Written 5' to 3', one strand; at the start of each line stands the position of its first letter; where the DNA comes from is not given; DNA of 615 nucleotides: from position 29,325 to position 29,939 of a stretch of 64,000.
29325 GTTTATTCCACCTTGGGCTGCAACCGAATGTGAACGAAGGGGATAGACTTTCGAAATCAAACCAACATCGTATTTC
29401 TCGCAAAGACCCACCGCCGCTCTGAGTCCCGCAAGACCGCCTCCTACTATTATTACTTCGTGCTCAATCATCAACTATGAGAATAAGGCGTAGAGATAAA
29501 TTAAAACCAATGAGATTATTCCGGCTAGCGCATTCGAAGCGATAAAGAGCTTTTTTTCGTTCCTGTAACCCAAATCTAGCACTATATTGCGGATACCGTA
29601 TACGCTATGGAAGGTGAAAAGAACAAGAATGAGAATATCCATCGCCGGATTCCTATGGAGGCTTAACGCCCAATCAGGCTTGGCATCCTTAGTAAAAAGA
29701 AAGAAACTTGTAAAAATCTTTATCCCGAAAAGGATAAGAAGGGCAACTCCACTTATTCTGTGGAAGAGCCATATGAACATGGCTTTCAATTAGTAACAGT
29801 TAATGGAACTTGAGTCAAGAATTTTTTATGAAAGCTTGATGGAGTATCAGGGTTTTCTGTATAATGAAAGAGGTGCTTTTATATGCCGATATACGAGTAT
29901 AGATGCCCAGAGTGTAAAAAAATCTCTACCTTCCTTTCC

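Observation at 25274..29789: Succinate dehydrogenase/fumarate reductase genes translationally coupled to a Rieske/cytochrome b module in one operon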

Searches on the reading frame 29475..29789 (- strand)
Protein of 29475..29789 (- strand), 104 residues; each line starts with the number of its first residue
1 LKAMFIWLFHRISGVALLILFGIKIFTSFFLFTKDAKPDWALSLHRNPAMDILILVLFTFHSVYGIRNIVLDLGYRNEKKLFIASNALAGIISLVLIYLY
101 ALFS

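Call 3: search_protein_families(library=pfam, proteins=[window:29475-29789:-], max_evalue=0.01)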
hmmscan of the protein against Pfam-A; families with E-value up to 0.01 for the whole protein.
window:29475-29789:- (104 aa): 3 families
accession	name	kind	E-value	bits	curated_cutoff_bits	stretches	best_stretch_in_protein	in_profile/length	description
PF01127.27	Sdh_cyt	-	1e-09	39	25.8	1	3-95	19-121/122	Succinate dehydrogenase/Fumarate reductase transmembrane subunit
PF05328.17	CybS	-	0.00074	19.7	27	1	5-102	34-114/133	CybS, succinate dehydrogenase cytochrome B small subunit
PF13301.11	DUF4079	-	0.0046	17.6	31.4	0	7-68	81-137/141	Protein of unknown function (DUF4079)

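Call 4: search_protein_families(library=ncbifam, proteins=[window:29475-29789:-], max_evalue=0.01)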
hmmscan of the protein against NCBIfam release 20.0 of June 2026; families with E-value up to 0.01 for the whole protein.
window:29475-29789:- (104 aa): 3 families
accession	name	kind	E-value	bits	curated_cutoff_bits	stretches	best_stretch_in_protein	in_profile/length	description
TIGR02970.1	succ_dehyd_cytB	equivalog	1.3e-11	44.8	52.3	1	3-101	17-118/120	succinate dehydrogenase, cytochrome b556 subunit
TIGR02968.1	succ_dehyd_anc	equivalog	5.5e-05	23.3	41.8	1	7-97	8-97/105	succinate dehydrogenase, hydrophobic membrane anchor protein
NF007021.0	PRK09487.1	equivalog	0.00054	20.1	180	1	8-97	28-121/129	succinate dehydrogenase cytochrome b556 subunit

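Call 31: search_solved_structures(query=window:29475-29789:-, max_evalue=1, show_alignments=4)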
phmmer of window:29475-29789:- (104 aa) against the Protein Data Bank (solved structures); distinct sequences matched with E-value up to 1: 14.
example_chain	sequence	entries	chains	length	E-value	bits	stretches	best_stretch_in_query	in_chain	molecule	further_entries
6lum_C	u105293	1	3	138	0.0028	21.2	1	4-95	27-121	Succinate dehydrogenase subunit C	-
6e1k_A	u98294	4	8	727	0.0045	20.5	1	6-80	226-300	Two pore calcium channel protein 1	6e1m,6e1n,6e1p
7tdd_A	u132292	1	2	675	0.0054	20.3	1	11-80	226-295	Two pore calcium channel protein 1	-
5dqq_A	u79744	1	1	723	0.0063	20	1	11-80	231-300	Two pore calcium channel protein 1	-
7tbg_A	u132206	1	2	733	0.0064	20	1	11-80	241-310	Two pore calcium channel protein 1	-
6cx0_A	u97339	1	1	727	0.0064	20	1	11-80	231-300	Two pore calcium channel protein 1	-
7tdf_A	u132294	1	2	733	0.0066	20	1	11-80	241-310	Two pore calcium channel protein 1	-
5e1j_A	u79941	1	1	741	0.0067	20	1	11-80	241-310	Two pore calcium channel protein 1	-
7tde_A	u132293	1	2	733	0.0069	19.9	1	12-80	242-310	Two pore calcium channel protein 1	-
1nek_C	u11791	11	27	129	0.0095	19.5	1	8-97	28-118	Succinate dehydrogenase cytochrome b-556 subunit | Succinate dehydrogenase cytochrome b556 subunit | Succinate dehydrogenase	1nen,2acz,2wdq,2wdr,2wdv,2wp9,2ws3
7fhk_A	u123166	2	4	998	0.012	19.1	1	11-80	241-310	Two pore calcium channel protein 1,GFP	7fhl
7fhn_A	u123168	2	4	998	0.013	19.1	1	12-80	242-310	Two pore calcium channel protein 1,GFP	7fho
2wu2_C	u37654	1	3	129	0.21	15.2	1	8-97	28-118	SUCCINATE DEHYDROGENASE CYTOCHROME B556 SUBUNIT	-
6lum_D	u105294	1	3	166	0.27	14.8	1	5-95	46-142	Succinate dehydrogenase subunit D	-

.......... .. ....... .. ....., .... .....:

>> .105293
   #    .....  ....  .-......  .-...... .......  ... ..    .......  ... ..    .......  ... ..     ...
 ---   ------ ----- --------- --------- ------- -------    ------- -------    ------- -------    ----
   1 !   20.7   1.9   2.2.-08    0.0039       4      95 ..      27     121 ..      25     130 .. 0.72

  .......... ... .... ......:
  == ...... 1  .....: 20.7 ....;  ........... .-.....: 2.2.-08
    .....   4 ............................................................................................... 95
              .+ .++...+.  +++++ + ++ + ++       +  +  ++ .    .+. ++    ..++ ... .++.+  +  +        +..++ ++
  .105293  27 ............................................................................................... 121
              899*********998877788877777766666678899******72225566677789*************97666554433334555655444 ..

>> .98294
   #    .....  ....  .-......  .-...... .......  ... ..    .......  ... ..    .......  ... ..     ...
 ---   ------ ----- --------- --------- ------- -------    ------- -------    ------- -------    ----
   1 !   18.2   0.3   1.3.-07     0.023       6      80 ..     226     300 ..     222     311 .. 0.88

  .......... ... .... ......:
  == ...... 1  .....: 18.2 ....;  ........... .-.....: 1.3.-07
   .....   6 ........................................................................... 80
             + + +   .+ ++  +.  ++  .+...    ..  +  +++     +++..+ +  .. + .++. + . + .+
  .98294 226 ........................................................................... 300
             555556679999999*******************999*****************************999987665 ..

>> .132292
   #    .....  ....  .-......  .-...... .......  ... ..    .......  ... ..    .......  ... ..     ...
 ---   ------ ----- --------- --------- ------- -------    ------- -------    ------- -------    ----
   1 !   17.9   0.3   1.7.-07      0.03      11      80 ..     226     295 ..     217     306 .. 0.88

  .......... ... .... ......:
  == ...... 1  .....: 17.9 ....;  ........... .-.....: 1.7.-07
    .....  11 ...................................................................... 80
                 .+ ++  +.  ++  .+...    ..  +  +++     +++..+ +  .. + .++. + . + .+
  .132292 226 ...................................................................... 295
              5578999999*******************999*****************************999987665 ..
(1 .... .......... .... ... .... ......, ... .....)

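Call 45: find_homologous_proteins(query=window:29475-29780:-, max_evalue=0.001)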
Query window:29475-29780:- (101 aa): 543 proteins with E <= 0.001 among 549 candidates; the best 120 are listed.
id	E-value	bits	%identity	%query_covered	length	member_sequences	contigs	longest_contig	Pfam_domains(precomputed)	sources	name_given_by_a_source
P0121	5.9e-57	208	100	100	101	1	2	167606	PF01127.28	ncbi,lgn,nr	ncbi:MAG: hypothetical protein NZ583_06725 [Desulfobacterota bacterium]|nr:hypothetical protein [The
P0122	1.9e-45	171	80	82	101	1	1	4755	PF01127.28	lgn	-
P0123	2.3e-45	171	78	82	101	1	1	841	PF01127.28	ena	-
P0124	2.9e-45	170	77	82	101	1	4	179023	PF01127.28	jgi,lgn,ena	-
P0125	3.4e-45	170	76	100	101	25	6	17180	PF01127.28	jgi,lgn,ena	jgi:succinate dehydrogenase cytochrome b556 subunit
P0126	7.0e-45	169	76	100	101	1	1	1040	PF01127.28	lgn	-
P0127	1.2e-44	168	78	96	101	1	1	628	PF01127.28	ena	-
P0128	1.3e-44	168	73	100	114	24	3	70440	PF01127.28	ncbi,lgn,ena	-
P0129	1.6e-44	168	74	100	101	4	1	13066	PF01127.28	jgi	jgi:succinate dehydrogenase cytochrome b556 subunit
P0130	2.1e-44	168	73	100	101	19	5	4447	PF01127.28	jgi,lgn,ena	-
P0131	2.1e-44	168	73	100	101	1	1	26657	PF01127.28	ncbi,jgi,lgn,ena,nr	ncbi:MAG: hypothetical protein PHC68_10440 [Syntrophorhabdaceae bacterium]|jgi:succinate dehydrogena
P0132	3.1e-44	167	73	100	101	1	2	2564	PF01127.28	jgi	-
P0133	3.4e-44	167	73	100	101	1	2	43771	PF01127.28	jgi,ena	jgi:succinate dehydrogenase cytochrome b556 subunit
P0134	3.8e-44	167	74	100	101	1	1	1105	PF01127.28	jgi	jgi:succinate dehydrogenase cytochrome b556 subunit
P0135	4.8e-44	166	72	100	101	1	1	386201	PF01127.28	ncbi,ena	-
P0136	5.0e-44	166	77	96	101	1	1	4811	PF01127.28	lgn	-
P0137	5.0e-44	166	73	100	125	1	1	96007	PF01127.28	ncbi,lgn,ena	-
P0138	5.0e-44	166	73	100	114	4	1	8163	PF01127.28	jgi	-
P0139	6.9e-44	166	74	100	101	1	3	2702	PF01127.28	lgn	-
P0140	8.4e-44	166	77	96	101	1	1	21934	PF01127.28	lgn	-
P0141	8.4e-44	166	78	86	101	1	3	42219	PF01127.28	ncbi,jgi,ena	-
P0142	9.3e-44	166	78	96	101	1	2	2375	PF01127.28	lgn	-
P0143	9.3e-44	166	73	100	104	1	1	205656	PF01127.28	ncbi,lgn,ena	-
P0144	9.5e-44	165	75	96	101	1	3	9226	PF01127.28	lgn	-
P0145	1.0e-43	165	73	100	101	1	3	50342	PF01127.28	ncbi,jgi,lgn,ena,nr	ncbi:MAG TPA: hypothetical protein DDZ40_02040 [Deltaproteobacteria bacterium]|nr:hypothetical prote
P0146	1.1e-43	165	73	100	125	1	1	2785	PF01127.28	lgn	-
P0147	1.1e-43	165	71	100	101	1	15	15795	PF01127.28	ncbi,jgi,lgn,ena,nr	ncbi:MAG: Succinate dehydrogenase/Fumarate reductase transmembrane subunit [Syntrophorhabdus sp. Pta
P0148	1.2e-43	165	74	100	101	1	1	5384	PF01127.28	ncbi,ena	-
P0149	1.3e-43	165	75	100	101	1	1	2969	PF01127.28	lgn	-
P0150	1.3e-43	165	73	100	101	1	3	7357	PF01127.28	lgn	-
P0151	1.5e-43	165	73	100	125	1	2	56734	PF01127.28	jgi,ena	-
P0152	1.5e-43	165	73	100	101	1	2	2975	PF01127.28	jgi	jgi:succinate dehydrogenase/fumarate reductase cytochrome b subunit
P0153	1.5e-43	165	76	96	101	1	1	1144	PF01127.28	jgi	jgi:succinate dehydrogenase/fumarate reductase cytochrome b subunit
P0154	1.6e-43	165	72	100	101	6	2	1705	PF01127.28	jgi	-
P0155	1.7e-43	165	72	100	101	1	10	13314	PF01127.28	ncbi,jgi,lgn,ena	jgi:succinate dehydrogenase cytochrome b556 subunit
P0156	1.7e-43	165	72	100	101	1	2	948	PF01127.28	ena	-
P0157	1.8e-43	165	72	100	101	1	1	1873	PF01127.28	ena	-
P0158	1.8e-43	165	71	100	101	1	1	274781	PF01127.28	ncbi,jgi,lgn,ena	-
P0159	2.0e-43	164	72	96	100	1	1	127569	PF01127.28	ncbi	-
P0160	2.0e-43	164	74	100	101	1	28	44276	PF01127.28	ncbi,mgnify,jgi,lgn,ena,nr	ncbi:MAG TPA: hypothetical protein PK864_05105 [Syntrophorhabdaceae bacterium]|mgnify:FL=1|nr:hypoth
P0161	2.0e-43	164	75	100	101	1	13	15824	PF01127.28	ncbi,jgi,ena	-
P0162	2.1e-43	164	72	100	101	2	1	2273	PF01127.28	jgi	-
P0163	2.3e-43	164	78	97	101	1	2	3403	PF01127.28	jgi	jgi:succinate dehydrogenase cytochrome b556 subunit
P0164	2.3e-43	164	72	100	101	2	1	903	PF01127.28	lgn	-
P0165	2.9e-43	164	72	100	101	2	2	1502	PF01127.28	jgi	jgi:succinate dehydrogenase/fumarate reductase cytochrome b subunit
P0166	3.1e-43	164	78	82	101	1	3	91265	PF01127.28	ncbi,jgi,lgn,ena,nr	ncbi:MAG TPA: hypothetical protein PKZ54_06875 [Syntrophorhabdaceae bacterium]|nr:hypothetical prote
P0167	3.2e-43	164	74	100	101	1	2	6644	PF01127.28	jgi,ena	-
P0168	3.2e-43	164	74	96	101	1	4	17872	PF01127.28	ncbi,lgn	-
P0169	3.3e-43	164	71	100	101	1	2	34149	PF01127.28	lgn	-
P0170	3.3e-43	164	77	97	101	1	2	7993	PF01127.28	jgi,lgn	jgi:succinate dehydrogenase cytochrome b556 subunit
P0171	3.8e-43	164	75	100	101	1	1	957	PF01127.28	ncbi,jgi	-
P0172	3.8e-43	164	74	96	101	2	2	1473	PF01127.28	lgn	-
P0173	4.4e-43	163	72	100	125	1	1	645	PF01127.28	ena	-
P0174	5.2e-43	163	75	100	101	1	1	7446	PF01127.28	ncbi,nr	ncbi:MAG: hypothetical protein N3D15_08970 [Syntrophorhabdaceae bacterium]|nr:hypothetical protein [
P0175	5.5e-43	163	73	98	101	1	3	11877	PF01127.28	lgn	-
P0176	5.6e-43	163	75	98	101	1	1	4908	PF01127.28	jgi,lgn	jgi:succinate dehydrogenase/fumarate reductase cytochrome b subunit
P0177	5.7e-43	163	71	96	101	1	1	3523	PF01127.28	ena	-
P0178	5.7e-43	163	76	86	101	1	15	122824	PF01127.28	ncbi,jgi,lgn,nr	ncbi:MAG: hypothetical protein KBI10_04610 [Syntrophorhabdales bacterium]|nr:hypothetical protein [S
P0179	5.9e-43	163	77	82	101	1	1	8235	PF01127.28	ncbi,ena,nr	ncbi:MAG TPA: hypothetical protein PLM71_08685 [Syntrophorhabdaceae bacterium]|nr:hypothetical prote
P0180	6.0e-43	163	71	100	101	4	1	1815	PF01127.28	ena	-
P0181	6.0e-43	163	73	100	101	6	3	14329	PF01127.28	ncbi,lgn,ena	-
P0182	6.2e-43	163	74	100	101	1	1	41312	PF01127.28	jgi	jgi:succinate dehydrogenase/fumarate reductase cytochrome b subunit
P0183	6.3e-43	163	78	96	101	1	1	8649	PF01127.28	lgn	-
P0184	6.5e-43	163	71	100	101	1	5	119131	PF01127.28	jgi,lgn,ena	-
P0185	6.8e-43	163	73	100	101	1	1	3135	PF01127.28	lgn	-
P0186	7.2e-43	163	75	96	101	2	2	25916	PF01127.28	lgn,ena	-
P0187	7.5e-43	163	74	100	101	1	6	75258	PF01127.28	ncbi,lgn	-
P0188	7.8e-43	163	71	100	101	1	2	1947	PF01127.28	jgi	jgi:succinate dehydrogenase cytochrome b556 subunit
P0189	8.1e-43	163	72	100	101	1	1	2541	PF01127.28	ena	-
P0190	8.2e-43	162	71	100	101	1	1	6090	PF01127.28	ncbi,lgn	-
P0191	8.3e-43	162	73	100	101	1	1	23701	PF01127.28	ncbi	-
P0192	8.9e-43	162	74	100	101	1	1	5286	PF01127.28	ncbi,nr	ncbi:MAG: hypothetical protein A3K22_00680 [Deltaproteobacteria bacterium RBG_16_42_7]|nr:MAG: hypot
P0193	9.0e-43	162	76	86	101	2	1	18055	PF01127.28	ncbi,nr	ncbi:MAG: hypothetical protein N2596_03920 [Syntrophorhabdaceae bacterium]|nr:hypothetical protein [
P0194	9.1e-43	162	76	86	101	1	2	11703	PF01127.28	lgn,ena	-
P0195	1.0e-42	162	77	86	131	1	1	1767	PF01127.28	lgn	-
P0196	1.0e-42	162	71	100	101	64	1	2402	PF01127.28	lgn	-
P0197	1.0e-42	162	77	97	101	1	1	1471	PF01127.28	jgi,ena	-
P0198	1.0e-42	162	77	96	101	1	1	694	PF01127.28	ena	-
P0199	1.1e-42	162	72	100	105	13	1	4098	PF01127.28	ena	-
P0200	1.2e-42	162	72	96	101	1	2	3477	PF01127.28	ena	-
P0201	1.2e-42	162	73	100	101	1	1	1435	PF01127.28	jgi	jgi:succinate dehydrogenase/fumarate reductase cytochrome b subunit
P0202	1.4e-42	162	75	96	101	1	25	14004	PF01127.28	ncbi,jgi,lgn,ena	-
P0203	1.6e-42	162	74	100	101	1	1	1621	PF01127.28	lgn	-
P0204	1.7e-42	161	75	100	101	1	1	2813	PF01127.28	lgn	-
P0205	1.8e-42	161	73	100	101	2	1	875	PF01127.28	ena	-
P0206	1.8e-42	161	71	96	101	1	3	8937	PF01127.28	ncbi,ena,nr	ncbi:MAG TPA: hypothetical protein VJZ49_14315 [Syntrophales bacterium]|nr:hypothetical protein [Syn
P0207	2.1e-42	161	75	86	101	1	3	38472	PF01127.28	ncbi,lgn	-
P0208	2.2e-42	161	76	96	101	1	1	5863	PF01127.28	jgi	-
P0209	2.2e-42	161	73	100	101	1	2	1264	PF01127.28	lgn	-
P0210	2.3e-42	161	71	100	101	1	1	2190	PF01127.28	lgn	-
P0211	2.4e-42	161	76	96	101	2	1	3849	PF01127.28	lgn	-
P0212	2.4e-42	161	69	100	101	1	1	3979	PF01127.28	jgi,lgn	-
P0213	2.6e-42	161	70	100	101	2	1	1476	PF01127.28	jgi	jgi:succinate dehydrogenase/fumarate reductase cytochrome b subunit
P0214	2.6e-42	161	74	86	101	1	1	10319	PF01127.28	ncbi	-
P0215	2.7e-42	161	71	100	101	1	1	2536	PF01127.28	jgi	jgi:succinate dehydrogenase/fumarate reductase cytochrome b subunit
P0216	2.7e-42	161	73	96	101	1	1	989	PF01127.28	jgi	jgi:succinate dehydrogenase/fumarate reductase cytochrome b subunit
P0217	2.8e-42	161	76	96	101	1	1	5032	PF01127.28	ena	-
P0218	2.9e-42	161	72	96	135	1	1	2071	PF01127.28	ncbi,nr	ncbi:MAG TPA: hypothetical protein VI728_08785, partial [Syntrophales bacterium]|nr:hypothetical pro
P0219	2.9e-42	161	74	86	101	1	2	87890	PF01127.28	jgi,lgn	-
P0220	3.0e-42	161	73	100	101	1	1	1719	PF01127.28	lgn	-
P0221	3.0e-42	161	74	96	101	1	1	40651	PF01127.28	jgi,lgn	-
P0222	3.0e-42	161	72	100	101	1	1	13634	PF01127.28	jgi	jgi:succinate dehydrogenase cytochrome b556 subunit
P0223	3.1e-42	161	72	96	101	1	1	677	PF01127.28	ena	-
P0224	3.3e-42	161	73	100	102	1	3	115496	PF01127.28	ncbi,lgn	-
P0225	3.6e-42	160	74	97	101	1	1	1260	PF01127.28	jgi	jgi:succinate dehydrogenase/fumarate reductase cytochrome b subunit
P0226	3.6e-42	160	77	96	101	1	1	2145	PF01127.28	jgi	jgi:succinate dehydrogenase cytochrome b556 subunit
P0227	3.9e-42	160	72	96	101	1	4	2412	PF01127.28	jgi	jgi:succinate dehydrogenase/fumarate reductase cytochrome b subunit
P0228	4.0e-42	160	72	100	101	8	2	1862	PF01127.28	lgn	-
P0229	4.2e-42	160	74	86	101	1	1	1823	PF01127.28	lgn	-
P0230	4.4e-42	160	71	100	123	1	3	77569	PF01127.28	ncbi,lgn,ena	-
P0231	4.6e-42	160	71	96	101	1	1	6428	PF01127.28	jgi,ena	-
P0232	4.8e-42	160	74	98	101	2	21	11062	PF01127.28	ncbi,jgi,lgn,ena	jgi:succinate dehydrogenase/fumarate reductase cytochrome b subunit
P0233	4.8e-42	160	71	96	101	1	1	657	PF01127.28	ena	-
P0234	4.8e-42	160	71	100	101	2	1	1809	PF01127.28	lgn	-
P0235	5.0e-42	160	71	100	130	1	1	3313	PF01127.28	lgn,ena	-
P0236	5.2e-42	160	72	96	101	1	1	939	PF01127.28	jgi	jgi:succinate dehydrogenase/fumarate reductase cytochrome b subunit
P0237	5.5e-42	160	73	96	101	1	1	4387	PF01127.28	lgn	-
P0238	5.6e-42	160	72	100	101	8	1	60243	PF01127.28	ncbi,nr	ncbi:MAG: hypothetical protein NT010_10335 [Proteobacteria bacterium]|nr:hypothetical protein [Pseud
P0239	5.7e-42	160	70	96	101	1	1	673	PF01127.28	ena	-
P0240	5.8e-42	160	76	96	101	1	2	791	PF01127.28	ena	-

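Call 51: predict_structure(alignment_id=A2)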
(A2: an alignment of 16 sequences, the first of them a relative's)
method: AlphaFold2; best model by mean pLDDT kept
length: 101 residues; sequences in the alignment: 16
mean_pLDDT: 93.2   pTM: 0.80
mean pLDDT of the five models: 93.2, 92.1, 92.0, 91.3, 91.1
residues with pLDDT >= 90: 88; 70-90: 12; 50-70: 1; < 50: 0
segments of 3 or more residues with pLDDT < 50: none
pLDDT, mean of each block of 10 residues (from residue 1): 86 97 94 90 95 96 93 92 95 94 81
secondary structure, 60 per line:
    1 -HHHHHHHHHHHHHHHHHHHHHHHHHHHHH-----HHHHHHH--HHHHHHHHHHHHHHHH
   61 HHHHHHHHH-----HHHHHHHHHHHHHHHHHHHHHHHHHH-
elements in order: H2-30 H36-42 H45-69 H75-100

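Call 54: fold_search(model_id=the predicted structure, library=pdb)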
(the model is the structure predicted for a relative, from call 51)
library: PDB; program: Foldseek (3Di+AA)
matches with E <= 10: 175; with E <= 0.001: 0
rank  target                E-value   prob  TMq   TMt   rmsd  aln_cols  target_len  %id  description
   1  2wdr_C                2.1e-02  1.00  0.69  0.59   3.6       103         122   22  E. coli succinate:quinone oxidoreductase (SQR) with pentachlorophenol bound (released 2009-08-25)
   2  6wu6_C                3.1e-02  1.00  0.68  0.62   3.4       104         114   24  succinate-coenzyme Q reductase (released 2021-02-03)
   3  6lum_G                3.3e-02  1.00  0.78  0.66   2.8       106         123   17  Structure of Mycobacterium smegmatis succinate dehydrogenase 2 (released 2020-05-27)
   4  7jz2_C                3.3e-02  1.00  0.72  0.60   3.1       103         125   23  Succinate: quinone oxidoreductase SQR from E.coli K12 (released 2021-01-20)
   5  6lum_N                4.2e-02  1.00  0.61  0.54   6.0       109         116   24  Structure of Mycobacterium smegmatis succinate dehydrogenase 2 (released 2020-05-27)
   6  6lum_H                4.4e-02  1.00  0.61  0.53   6.0       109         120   24  Structure of Mycobacterium smegmatis succinate dehydrogenase 2 (released 2020-05-27)
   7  6lum_M                5.2e-02  1.00  0.79  0.67   2.8       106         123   17  Structure of Mycobacterium smegmatis succinate dehydrogenase 2 (released 2020-05-27)
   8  6lum_D                5.2e-02  0.99  0.51  0.37   6.7       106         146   25  Structure of Mycobacterium smegmatis succinate dehydrogenase 2 (released 2020-05-27)
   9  6lum_C                5.5e-02  1.00  0.79  0.67   2.8       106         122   17  Structure of Mycobacterium smegmatis succinate dehydrogenase 2 (released 2020-05-27)
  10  4ytp_D                1.0e-01  1.00  0.60  0.59   2.8        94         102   23  CRYSTAL STRUCTURE OF PORCINE HEART MITOCHONDRIAL COMPLEX II BOUND WITH N-[(4-tert-butylphenyl)methyl]-2-(trifluorometh (released 2015-08-05)
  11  2wqy_C                1.0e-01  0.99  0.59  0.46   5.3       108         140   25  Remodelling of carboxin binding to the Q-site of avian respiratory complex II (released 2010-08-25)
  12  2fbw_C                1.0e-01  0.99  0.53  0.42   5.4        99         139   25  Avian respiratory complex II with carboxin bound (released 2005-12-20)
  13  2h88_C                1.1e-01  0.99  0.53  0.42   5.4        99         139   25  Avian Mitochondrial Respiratory Complex II at 1.8 Angstrom Resolution (released 2006-06-20)
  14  8gs8_D                1.3e-01  1.00  0.60  0.60   3.7        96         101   22  cryo-EM structure of the human respiratory complex II (released 2023-05-10)
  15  1yq3_C                1.6e-01  0.97  0.53  0.42   5.3        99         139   25  Avian respiratory complex ii with oxaloacetate and ubiquinone (released 2005-12-20)
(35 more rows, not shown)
